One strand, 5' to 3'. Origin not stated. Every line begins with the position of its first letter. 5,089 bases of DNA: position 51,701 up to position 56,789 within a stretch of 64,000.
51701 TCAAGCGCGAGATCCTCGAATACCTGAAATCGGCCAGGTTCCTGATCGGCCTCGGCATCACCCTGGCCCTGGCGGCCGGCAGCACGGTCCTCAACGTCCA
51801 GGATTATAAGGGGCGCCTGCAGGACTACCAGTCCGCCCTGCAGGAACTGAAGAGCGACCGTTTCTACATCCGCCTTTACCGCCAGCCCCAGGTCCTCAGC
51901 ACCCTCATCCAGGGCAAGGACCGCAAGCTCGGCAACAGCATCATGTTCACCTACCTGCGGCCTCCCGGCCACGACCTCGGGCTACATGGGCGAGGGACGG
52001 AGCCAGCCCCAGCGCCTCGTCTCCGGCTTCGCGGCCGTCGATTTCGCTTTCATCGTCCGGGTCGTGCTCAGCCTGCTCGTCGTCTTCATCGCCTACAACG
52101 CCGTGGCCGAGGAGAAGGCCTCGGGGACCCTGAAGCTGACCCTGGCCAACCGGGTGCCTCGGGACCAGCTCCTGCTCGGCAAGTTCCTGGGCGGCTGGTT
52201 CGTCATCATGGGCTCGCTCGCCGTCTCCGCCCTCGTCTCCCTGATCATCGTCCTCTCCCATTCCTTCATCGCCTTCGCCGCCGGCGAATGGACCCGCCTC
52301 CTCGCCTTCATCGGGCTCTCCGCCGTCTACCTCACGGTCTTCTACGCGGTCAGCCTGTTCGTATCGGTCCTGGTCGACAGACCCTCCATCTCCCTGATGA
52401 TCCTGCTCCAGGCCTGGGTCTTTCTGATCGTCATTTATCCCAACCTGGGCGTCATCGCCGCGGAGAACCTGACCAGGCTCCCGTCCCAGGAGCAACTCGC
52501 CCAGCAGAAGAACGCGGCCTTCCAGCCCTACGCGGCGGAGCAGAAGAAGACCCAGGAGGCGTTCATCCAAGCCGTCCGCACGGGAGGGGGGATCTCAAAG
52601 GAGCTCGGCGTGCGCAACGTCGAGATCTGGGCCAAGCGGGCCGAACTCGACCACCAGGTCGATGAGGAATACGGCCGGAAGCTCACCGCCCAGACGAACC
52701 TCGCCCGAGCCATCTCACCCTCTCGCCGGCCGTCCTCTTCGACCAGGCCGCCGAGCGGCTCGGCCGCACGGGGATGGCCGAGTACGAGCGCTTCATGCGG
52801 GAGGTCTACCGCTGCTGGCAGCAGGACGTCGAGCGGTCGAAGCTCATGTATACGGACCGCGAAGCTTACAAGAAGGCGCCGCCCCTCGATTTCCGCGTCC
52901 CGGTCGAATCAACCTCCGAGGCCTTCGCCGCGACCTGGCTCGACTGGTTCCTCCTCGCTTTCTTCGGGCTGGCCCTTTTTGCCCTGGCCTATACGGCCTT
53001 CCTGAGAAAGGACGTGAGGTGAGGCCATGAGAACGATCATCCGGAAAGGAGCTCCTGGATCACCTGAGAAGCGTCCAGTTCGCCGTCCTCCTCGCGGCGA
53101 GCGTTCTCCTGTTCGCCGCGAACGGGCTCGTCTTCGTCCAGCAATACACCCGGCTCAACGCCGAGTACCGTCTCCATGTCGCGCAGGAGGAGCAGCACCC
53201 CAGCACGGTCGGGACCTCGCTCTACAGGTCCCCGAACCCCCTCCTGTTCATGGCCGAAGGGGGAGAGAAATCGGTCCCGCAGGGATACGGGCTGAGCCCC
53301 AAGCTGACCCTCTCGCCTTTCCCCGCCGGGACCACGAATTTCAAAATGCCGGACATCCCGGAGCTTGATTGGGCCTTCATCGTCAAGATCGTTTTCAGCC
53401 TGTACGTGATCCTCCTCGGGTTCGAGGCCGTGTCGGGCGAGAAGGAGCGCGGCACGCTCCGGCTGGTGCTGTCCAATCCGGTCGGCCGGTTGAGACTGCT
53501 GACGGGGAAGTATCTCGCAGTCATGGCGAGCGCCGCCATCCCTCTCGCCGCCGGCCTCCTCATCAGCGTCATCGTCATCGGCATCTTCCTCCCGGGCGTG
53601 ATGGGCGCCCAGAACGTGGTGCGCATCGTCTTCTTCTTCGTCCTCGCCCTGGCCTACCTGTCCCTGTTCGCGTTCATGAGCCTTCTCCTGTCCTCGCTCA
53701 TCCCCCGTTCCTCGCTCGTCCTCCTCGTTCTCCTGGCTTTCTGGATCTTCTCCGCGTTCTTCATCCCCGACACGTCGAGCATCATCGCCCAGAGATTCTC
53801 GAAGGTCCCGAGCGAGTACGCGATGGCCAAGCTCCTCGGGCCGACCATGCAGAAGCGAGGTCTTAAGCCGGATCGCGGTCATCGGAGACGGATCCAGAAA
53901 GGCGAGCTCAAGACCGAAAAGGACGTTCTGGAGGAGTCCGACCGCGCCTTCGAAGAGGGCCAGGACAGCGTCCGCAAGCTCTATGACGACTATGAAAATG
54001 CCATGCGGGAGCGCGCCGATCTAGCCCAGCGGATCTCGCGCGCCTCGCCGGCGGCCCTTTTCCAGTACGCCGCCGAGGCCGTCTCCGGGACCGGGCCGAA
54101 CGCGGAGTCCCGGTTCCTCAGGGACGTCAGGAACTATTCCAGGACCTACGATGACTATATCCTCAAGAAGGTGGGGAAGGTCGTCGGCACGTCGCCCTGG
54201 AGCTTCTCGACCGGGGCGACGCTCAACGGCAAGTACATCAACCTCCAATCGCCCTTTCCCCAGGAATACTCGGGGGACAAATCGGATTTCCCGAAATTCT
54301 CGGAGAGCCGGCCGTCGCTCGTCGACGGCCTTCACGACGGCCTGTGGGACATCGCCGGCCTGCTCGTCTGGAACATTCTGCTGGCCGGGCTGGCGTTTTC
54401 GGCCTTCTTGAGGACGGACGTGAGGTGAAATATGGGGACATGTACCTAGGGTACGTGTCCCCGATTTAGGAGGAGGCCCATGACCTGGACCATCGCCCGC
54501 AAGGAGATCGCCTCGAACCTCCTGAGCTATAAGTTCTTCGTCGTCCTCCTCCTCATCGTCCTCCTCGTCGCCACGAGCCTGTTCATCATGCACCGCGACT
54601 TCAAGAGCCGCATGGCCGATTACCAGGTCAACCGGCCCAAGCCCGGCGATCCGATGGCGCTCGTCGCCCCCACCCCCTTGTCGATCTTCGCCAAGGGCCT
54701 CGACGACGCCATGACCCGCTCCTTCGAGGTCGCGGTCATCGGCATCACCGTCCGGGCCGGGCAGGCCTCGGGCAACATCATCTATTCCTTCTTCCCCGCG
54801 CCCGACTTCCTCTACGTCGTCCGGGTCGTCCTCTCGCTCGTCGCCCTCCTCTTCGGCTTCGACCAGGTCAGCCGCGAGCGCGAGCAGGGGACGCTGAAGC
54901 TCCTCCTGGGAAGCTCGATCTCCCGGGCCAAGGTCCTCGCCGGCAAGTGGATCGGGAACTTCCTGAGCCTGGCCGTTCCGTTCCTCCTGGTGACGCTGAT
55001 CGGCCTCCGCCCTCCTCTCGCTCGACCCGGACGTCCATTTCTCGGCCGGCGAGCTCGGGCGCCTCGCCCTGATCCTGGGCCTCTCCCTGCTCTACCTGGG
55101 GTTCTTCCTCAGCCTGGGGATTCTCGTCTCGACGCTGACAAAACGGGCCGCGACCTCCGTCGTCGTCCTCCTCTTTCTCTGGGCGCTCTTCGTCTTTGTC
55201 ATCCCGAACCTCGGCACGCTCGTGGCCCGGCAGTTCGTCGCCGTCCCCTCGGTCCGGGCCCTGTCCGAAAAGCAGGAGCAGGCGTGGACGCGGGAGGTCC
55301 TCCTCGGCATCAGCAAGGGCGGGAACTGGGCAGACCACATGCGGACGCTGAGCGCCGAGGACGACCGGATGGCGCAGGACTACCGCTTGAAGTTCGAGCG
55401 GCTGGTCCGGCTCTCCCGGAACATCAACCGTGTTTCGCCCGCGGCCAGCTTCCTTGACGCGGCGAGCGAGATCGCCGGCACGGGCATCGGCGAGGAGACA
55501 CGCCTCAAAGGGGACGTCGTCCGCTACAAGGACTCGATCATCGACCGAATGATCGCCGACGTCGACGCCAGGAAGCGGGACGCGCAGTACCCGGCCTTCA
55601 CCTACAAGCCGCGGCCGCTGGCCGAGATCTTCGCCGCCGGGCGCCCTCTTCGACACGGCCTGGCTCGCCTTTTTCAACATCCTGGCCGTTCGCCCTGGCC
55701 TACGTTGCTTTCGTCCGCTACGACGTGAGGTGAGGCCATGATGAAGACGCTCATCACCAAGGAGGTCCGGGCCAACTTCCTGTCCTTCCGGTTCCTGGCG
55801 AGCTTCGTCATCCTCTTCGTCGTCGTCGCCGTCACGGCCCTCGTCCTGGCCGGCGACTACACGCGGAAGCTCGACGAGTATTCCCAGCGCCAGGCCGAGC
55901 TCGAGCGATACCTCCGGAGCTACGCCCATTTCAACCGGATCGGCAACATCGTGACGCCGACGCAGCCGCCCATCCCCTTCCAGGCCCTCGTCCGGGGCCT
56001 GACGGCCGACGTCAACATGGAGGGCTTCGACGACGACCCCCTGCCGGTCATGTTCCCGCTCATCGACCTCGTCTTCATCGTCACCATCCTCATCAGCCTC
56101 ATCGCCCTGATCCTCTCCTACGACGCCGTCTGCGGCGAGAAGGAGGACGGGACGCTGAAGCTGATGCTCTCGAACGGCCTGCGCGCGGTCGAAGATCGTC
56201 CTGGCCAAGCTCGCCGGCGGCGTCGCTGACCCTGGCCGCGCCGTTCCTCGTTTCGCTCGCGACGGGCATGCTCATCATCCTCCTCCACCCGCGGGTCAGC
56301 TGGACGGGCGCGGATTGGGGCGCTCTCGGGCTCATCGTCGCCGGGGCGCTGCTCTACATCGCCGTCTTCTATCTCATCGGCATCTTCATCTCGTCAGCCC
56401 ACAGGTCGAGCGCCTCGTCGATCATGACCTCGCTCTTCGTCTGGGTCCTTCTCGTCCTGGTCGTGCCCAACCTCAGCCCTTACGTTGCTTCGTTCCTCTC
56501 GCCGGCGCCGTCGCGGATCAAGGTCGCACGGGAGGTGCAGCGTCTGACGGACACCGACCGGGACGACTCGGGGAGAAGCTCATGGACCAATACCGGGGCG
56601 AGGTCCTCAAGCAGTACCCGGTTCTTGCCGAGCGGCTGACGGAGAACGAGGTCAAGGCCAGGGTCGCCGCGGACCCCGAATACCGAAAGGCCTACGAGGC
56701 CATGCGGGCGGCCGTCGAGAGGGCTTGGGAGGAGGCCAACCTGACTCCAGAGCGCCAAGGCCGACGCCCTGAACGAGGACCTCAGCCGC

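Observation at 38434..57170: Divergent sigma-54 locus: TolC plus an NtrC-type two-component system facing a 14-kb operon with one ABC ATPase and eight ABC-2 permease paralogs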

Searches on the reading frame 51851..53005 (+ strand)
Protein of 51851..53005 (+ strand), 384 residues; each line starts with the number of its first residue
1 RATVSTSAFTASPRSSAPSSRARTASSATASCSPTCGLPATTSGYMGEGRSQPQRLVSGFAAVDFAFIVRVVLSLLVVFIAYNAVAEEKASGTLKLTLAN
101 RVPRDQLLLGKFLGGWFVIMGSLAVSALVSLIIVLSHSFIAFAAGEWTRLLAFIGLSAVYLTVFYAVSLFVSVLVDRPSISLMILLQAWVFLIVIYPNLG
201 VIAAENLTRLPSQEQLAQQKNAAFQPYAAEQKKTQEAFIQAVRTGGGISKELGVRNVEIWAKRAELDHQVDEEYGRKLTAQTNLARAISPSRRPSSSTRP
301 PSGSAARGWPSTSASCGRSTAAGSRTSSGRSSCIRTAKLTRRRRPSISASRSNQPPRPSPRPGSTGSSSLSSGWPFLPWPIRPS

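Call 6: search_protein_families(library=pfam, proteins=[window:51851-53005:+], max_evalue=0.01)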
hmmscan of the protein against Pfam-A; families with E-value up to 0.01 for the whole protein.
window:51851-53005:+ (384 aa): 3 families
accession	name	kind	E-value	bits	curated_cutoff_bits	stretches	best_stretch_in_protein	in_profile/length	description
PF12679.13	ABC2_membrane_2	-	8.6e-22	78.1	27.2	1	55-215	72-218/283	ABC-2 family transporter protein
PF12698.13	ABC2_membrane_3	-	1.1e-07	31.7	31.6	1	66-197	165-291/347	ABC-2 family transporter protein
PF12730.13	ABC2_membrane_4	-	1.8e-05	25.2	27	1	40-184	29-171/179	ABC-2 family transporter protein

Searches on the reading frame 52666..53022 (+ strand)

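Call 6: search_protein_families(library=pfam, proteins=[window:52666-53022:+], max_evalue=0.01)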
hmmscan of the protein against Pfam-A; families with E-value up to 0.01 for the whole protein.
window:52666-53022:+ (118 aa): 1 family
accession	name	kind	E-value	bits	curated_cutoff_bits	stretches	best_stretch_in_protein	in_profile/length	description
PF12040.14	DUF3526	-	0.0055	17.8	25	1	19-60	81-121/144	Domain of unknown function (DUF3526)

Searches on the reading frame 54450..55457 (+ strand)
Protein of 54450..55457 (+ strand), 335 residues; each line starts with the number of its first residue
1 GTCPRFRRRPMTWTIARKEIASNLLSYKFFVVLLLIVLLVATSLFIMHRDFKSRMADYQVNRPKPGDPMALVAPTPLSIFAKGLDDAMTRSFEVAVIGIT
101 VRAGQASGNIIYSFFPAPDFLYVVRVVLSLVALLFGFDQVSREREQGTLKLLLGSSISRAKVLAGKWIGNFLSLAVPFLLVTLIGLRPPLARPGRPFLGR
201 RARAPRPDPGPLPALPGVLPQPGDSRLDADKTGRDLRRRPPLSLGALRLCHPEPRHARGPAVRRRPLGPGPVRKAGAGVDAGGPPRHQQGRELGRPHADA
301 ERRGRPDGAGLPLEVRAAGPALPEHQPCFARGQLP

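Call 6: search_protein_families(library=pfam, proteins=[window:54450-55457:+], max_evalue=0.01)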
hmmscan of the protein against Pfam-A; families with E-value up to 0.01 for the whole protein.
window:54450-55457:+ (335 aa): 2 families
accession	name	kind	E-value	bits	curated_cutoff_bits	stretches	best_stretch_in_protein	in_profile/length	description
PF12679.13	ABC2_membrane_2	-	6.2e-20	72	27.2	1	13-186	1-136/283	ABC-2 family transporter protein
PF12698.13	ABC2_membrane_3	-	0.0013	18.4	31.6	1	126-184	170-228/347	ABC-2 family transporter protein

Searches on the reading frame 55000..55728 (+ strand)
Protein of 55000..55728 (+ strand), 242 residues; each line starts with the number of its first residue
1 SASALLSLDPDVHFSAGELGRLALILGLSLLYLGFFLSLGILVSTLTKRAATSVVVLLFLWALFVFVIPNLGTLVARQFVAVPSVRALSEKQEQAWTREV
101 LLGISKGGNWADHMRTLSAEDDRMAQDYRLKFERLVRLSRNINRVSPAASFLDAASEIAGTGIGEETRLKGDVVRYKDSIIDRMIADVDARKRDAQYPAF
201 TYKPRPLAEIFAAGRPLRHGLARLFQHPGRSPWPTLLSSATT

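Call 6: search_protein_families(library=pfam, proteins=[window:55000-55728:+], max_evalue=0.01)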
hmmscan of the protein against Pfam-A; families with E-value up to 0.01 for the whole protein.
window:55000-55728:+ (242 aa): 2 families
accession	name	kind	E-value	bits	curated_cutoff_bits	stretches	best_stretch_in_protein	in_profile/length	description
PF12679.13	ABC2_membrane_2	-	4e-09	36.6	27.2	1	8-80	140-211/283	ABC-2 family transporter protein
PF12698.13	ABC2_membrane_3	-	0.0078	15.8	31.6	0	20-67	238-285/347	ABC-2 family transporter protein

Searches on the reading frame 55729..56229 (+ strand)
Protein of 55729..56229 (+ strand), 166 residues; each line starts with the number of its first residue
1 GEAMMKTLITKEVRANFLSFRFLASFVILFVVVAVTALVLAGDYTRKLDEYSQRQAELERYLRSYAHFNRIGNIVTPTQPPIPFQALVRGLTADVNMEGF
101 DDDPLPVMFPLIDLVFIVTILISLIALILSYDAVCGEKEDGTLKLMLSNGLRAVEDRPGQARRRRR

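Call 6: search_protein_families(library=pfam, proteins=[window:55729-56229:+], max_evalue=0.01)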
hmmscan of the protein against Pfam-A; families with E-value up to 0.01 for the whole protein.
window:55729-56229:+ (166 aa): 2 families
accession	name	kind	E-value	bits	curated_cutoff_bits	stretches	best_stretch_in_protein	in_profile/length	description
PF12679.13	ABC2_membrane_2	-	3.2e-13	50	27.2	1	7-150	2-106/283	ABC-2 family transporter protein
PF20990.2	DUF2207_C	-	0.0018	18.4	33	0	19-69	165-217/247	Predicted membrane protein (DUF2207) C-terminal domain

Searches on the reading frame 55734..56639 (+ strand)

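Call 6: search_protein_families(library=pfam, proteins=[window:55734-56639:+], max_evalue=0.01)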
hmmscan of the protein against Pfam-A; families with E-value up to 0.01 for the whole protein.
window:55734-56639:+ (301 aa): 2 families
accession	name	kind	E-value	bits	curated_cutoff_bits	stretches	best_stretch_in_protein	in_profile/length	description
PF12679.13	ABC2_membrane_2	-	1.1e-06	28.6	27.2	1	169-253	123-208/283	ABC-2 family transporter protein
PF01061.29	ABC2_membrane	-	0.0079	16.2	26.9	0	154-242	89-175/211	ABC-2 type transporter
